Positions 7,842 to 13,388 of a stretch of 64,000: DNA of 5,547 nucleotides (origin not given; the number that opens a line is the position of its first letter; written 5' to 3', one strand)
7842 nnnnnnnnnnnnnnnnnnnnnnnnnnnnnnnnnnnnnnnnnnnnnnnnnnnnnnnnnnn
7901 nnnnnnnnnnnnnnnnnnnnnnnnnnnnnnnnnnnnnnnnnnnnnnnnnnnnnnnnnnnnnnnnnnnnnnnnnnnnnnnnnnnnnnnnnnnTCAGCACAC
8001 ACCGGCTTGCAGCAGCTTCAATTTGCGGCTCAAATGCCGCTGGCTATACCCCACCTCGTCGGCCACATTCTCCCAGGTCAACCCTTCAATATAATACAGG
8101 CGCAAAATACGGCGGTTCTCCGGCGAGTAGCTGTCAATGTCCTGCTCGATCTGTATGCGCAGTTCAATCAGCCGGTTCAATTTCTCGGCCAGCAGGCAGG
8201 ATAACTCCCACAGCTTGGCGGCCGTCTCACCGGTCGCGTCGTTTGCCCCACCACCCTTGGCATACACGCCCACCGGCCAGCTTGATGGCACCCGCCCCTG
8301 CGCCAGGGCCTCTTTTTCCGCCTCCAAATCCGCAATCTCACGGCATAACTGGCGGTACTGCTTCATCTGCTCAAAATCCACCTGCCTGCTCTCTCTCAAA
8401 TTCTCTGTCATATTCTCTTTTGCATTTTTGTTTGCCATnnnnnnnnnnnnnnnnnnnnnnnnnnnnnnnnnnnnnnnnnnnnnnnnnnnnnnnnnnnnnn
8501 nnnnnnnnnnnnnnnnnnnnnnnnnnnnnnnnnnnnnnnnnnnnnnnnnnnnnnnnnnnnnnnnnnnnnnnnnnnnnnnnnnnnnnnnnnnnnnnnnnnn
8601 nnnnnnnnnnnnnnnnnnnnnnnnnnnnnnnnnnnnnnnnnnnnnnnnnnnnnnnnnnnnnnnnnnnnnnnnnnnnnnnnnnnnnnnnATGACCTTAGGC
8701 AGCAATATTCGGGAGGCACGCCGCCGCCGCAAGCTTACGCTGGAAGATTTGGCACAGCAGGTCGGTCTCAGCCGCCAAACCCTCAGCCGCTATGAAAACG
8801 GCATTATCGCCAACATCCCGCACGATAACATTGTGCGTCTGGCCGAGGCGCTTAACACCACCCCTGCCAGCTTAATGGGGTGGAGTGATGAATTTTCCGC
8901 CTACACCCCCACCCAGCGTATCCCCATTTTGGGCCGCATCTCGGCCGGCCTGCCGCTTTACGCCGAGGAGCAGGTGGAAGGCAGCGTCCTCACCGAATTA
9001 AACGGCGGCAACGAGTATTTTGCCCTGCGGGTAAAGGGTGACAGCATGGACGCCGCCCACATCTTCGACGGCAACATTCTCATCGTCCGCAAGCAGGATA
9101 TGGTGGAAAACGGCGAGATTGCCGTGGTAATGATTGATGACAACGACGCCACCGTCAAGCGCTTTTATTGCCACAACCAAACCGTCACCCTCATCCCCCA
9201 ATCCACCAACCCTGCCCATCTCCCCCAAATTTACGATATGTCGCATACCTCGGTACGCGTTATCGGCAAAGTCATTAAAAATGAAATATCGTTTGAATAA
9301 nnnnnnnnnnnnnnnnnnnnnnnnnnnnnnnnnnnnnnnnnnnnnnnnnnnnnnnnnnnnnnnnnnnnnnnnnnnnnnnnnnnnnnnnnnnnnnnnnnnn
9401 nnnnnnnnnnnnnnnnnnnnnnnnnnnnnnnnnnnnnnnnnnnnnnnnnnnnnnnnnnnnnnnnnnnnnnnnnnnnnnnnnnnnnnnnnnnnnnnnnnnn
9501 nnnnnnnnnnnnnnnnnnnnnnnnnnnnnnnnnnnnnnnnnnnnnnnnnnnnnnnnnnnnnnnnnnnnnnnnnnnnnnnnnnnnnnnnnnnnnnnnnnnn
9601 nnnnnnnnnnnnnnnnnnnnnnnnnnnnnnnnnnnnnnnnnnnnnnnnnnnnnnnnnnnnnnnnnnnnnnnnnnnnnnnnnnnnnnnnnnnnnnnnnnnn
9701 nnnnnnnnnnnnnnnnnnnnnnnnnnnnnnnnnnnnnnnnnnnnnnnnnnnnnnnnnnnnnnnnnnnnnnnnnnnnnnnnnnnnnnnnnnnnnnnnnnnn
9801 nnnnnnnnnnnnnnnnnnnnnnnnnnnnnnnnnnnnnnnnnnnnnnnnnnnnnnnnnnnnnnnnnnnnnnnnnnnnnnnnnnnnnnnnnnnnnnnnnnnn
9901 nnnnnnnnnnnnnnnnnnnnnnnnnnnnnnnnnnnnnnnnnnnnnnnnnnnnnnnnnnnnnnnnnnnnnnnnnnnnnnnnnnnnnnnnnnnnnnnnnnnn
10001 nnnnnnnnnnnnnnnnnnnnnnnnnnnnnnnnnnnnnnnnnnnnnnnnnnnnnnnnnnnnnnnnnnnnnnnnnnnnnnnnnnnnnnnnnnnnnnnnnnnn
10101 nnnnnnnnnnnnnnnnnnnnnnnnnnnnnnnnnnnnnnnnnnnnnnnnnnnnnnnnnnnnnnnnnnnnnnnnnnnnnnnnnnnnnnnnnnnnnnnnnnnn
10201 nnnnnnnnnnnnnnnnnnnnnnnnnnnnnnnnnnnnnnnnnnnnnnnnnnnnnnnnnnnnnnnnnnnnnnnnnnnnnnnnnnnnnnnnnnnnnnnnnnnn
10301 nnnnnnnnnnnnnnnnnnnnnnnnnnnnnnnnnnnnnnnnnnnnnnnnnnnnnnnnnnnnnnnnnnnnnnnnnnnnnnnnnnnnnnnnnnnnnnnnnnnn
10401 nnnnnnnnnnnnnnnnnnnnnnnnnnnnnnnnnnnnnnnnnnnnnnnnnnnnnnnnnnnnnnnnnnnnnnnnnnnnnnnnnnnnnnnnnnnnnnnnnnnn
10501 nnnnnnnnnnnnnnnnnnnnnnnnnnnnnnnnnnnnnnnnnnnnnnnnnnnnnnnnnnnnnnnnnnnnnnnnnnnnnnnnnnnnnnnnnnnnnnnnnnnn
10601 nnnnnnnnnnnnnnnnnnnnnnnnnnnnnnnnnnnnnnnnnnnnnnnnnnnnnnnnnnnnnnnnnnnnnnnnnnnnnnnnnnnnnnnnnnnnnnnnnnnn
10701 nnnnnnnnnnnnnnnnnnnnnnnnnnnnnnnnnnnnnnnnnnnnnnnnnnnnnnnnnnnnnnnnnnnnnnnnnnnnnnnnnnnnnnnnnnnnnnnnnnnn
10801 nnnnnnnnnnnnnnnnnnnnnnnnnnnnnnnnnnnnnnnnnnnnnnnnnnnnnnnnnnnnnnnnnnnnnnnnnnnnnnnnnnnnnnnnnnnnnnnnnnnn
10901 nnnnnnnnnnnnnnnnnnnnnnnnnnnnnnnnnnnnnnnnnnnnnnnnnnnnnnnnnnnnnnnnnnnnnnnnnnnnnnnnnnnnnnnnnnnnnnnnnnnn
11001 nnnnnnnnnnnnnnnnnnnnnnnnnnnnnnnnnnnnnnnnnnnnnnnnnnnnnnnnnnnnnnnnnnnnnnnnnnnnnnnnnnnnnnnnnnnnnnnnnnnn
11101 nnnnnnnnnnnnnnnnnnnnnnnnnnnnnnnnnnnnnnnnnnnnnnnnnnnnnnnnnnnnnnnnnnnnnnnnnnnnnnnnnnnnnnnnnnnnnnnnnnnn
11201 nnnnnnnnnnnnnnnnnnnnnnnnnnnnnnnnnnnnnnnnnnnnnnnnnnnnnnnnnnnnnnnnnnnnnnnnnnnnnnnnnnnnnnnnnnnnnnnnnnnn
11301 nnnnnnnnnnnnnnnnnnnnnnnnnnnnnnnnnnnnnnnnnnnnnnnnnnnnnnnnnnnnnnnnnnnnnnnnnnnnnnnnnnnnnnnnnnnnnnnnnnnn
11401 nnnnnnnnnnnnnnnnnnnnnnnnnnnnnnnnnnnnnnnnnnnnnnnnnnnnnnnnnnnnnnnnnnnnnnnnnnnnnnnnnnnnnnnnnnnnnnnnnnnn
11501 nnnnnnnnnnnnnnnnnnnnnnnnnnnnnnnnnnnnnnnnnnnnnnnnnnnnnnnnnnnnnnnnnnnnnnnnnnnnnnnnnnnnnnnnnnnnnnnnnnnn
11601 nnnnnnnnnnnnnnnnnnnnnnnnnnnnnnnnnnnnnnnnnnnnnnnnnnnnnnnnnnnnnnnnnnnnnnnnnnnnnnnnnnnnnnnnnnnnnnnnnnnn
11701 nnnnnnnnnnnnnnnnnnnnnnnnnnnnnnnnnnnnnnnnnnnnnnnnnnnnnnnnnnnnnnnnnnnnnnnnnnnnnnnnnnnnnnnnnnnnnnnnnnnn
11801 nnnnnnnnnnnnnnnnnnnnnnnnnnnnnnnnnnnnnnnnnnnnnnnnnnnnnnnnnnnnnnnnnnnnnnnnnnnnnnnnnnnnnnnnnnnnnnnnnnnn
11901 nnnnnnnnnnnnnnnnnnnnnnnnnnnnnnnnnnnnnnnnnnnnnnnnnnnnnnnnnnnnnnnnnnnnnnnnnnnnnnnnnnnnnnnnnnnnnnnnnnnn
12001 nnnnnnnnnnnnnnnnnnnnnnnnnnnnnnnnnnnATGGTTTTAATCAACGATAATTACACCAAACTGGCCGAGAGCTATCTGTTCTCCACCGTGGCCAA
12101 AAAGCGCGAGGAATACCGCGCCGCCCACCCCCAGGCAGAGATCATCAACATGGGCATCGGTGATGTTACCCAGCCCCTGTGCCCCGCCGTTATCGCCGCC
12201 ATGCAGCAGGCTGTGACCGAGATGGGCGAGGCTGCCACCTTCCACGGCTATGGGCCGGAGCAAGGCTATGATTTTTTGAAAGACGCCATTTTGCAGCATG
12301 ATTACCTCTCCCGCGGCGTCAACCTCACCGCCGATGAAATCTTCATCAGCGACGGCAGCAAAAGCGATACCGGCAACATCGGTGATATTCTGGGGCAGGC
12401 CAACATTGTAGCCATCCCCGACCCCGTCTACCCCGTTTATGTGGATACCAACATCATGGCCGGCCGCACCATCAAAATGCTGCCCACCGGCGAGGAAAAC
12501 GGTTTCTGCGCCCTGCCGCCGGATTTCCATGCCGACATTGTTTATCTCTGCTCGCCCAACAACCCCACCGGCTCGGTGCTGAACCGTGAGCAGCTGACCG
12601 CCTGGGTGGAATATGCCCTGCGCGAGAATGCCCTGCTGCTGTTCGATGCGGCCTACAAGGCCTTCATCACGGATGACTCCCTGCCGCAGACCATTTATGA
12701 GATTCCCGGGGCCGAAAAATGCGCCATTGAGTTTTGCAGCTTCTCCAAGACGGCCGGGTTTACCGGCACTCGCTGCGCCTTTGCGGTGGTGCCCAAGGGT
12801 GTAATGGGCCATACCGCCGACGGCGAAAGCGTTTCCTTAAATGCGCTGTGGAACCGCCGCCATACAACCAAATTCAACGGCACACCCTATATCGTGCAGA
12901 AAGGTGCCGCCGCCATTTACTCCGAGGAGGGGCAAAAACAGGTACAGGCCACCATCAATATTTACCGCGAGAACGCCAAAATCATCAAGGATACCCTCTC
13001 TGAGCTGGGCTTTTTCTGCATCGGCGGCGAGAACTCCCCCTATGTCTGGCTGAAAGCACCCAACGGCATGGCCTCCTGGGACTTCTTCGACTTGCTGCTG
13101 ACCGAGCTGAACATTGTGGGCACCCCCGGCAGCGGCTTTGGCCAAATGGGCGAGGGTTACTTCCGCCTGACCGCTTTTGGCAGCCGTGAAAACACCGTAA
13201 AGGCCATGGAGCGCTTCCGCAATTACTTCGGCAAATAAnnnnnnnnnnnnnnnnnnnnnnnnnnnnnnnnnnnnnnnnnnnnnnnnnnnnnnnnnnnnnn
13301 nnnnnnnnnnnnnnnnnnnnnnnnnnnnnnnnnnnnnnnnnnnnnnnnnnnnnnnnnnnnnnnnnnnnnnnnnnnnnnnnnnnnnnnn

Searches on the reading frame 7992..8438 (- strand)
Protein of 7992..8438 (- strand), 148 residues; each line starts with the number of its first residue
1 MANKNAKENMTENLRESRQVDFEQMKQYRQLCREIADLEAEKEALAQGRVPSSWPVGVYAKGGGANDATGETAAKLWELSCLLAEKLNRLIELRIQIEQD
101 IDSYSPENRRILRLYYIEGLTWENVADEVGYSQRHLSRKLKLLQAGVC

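Call 64: search_protein_families(library=ncbifam, proteins=[window:7992-8438:-], max_evalue=0.001)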
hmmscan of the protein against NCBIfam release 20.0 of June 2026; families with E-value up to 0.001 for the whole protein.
window:7992-8438:- (148 aa): 5 families
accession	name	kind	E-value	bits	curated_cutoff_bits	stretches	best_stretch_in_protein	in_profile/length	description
TIGR02937.1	sigma70-ECF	superfamily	1.3e-10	41.1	42.9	1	6-141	60-155/165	sigma-70 family RNA polymerase sigma factor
TIGR02980.1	SigBFG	subfamily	3.3e-06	27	234.35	1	89-141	164-216/227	SigB/SigF/SigG family RNA polymerase sigma factor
TIGR02985.1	Sig70_bacteroi1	subfamily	8.8e-05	22.8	126.4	1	86-139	98-150/162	RNA polymerase sigma-70 factor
TIGR03001.1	Sig-70_gmx1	subfamily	0.00013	21.4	154.6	1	93-141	151-199/244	RNA polymerase sigma-70 factor, Myxococcales family 1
NF005514.0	PRK07122.1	subfamily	0.00056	19.1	372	1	91-140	203-252/264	RNA polymerase sigma factor SigF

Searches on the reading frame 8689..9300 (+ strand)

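Call 64: search_protein_families(library=ncbifam, proteins=[window:8689-9300:+], max_evalue=0.001)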
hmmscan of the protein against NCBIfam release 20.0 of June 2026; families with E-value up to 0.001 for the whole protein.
window:8689-9300:+ (203 aa): 11 families
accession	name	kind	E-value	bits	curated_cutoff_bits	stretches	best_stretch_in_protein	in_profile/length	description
TIGR00498.1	lexA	equivalog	2.3e-27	96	110.95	1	76-196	78-196/203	transcriptional repressor LexA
NF007621.2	PRK10276.1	subfamily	7.6e-13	48.5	110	1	108-196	27-111/115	translesion error-prone DNA polymerase V autoproteolytic subunit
NF041951.1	phage_RstR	subfamily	4.1e-08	33.5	80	1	1-68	1-67/108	RstR family transcriptional repressor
NF047948.1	male_kill_WMK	equivalog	7.8e-08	32.1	300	1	3-63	6-65/300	WO male-killing family protein Wmk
NF041575.1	antitoxPezA_Strep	equivalog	1.5e-07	31.5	290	1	3-58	2-56/158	type II toxin-antitoxin system antitoxin PezA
NF003162.0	PRK04140.1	equivalog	5.3e-07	29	263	1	4-57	128-180/317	transcriptional regulator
TIGR03070.1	couple_hipB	subfamily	1.2e-06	28.3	71.65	1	3-56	3-55/58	type II toxin-antitoxin system Y4mF family antitoxin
NF006015.0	PRK08154.1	subfamily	2.7e-06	26.8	204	1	2-69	30-96/314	anaerobic benzoate catabolism transcriptional regulator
TIGR03830.1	CxxCG_CxxCG_HTH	subfamily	4.2e-06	26.6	61.8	1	4-53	67-117/127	type II TA system antitoxin MqsA family protein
NF007257.0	PRK09706.1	subfamily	3.6e-05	23.6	101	1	2-68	5-69/135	transcriptional repressor DicA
TIGR00270.2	TIGR00270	equivalog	5.1e-05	23.1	110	1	5-50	78-121/159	multiprotein bridging factor aMBF1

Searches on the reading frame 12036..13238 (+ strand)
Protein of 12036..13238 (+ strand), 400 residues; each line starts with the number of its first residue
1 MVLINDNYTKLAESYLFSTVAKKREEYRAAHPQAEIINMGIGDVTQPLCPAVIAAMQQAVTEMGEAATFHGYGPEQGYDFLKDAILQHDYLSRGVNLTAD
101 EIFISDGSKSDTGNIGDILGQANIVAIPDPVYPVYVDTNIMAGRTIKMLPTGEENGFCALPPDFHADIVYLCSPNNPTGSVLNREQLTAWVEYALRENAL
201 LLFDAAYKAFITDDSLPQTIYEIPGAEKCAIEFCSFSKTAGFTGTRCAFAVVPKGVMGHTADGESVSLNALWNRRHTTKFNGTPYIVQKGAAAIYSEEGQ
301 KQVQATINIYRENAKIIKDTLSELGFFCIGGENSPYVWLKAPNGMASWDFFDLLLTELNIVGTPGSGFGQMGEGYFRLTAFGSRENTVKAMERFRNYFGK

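Call 20: find_encoding_contigs(protein=window:12036-13238:+, flank=10000, max_places=1)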
Protein window:12036-13238:+ (400 aa): 10 contigs read that carry it; 1 place shown.
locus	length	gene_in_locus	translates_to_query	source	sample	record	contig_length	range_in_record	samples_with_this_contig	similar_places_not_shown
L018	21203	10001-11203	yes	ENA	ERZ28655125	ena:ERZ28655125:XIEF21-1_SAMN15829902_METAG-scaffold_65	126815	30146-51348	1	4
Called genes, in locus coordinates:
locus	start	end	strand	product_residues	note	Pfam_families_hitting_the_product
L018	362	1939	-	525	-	PF01293:PEPCK_ATP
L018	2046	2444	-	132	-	PF00334:NDK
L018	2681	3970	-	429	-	PF00709:Adenylsucc_synt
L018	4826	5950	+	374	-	PF04294:VanW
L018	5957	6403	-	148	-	PF05263:DUF722 (weak), PF00165:HTH_AraC (weak)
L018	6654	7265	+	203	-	PF01381:HTH_3, PF12844:HTH_19, PF13413:HTH_25 (weak), PF13443:HTH_26, PF13560:HTH_31, PF00717:Peptidase_S24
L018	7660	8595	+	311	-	PF01116:F_bP_aldolase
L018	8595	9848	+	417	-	PF13439:Glyco_transf_4, PF13579:Glyco_trans_4_4, PF00534:Glycos_transf_1, PF13692:Glyco_trans_1_4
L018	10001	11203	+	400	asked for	PF00155:Aminotran_1_2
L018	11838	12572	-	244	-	PF00106:adh_short, PF08659:KR, PF13561:adh_short_C2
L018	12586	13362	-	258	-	PF01790:LGT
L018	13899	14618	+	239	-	PF01551:Peptidase_M23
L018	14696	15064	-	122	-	PF03334:PhaG_MnhG_YufB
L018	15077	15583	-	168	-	PF04066:MrpF_PhaF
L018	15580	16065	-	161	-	PF01899:MNHE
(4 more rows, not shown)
